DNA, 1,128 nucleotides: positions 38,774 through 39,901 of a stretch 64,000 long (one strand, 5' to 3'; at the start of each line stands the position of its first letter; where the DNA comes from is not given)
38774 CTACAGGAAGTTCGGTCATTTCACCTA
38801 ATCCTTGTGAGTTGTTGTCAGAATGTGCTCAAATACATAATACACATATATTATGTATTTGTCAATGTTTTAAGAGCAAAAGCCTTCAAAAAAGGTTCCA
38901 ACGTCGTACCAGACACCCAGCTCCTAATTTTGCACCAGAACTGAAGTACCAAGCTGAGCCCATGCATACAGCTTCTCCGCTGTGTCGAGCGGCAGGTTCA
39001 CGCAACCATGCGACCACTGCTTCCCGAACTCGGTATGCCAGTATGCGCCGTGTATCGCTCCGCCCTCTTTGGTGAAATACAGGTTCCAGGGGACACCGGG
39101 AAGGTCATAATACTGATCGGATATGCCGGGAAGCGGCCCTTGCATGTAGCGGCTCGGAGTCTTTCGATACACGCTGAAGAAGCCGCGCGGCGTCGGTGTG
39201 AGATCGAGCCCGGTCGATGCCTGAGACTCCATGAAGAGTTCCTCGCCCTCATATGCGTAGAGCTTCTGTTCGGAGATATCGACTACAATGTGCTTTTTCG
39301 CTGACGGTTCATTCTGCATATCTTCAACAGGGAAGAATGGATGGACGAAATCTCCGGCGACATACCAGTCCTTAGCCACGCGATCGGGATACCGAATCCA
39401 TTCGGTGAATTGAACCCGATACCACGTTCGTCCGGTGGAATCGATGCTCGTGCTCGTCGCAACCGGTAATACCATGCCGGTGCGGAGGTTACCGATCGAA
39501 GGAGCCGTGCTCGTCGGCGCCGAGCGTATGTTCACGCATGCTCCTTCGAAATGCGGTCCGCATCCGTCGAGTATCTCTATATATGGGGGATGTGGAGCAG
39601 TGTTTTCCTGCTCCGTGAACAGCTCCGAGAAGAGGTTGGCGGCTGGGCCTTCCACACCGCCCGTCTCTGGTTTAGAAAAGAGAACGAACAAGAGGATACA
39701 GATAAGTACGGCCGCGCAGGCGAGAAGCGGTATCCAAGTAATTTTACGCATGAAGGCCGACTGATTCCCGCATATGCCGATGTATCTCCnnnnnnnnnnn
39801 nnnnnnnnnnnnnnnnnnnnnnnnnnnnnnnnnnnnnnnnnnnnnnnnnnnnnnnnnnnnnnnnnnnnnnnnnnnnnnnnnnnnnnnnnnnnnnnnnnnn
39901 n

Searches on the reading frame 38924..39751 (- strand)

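Call 8: search_protein_families(library=pfam, proteins=[window:38924-39751:-], max_evalue=0.01)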
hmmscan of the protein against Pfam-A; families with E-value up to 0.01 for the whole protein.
window:38924-39751:- (275 aa): 2 families
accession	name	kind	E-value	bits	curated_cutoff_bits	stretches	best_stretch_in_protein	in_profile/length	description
PF03734.19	YkuD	-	2.2e-22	80.6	23.4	1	153-273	2-146/146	L,D-transpeptidase catalytic domain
PF08239.17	SH3_3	-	3.4e-05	24.4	27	1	73-114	3-39/54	Bacterial SH3 domain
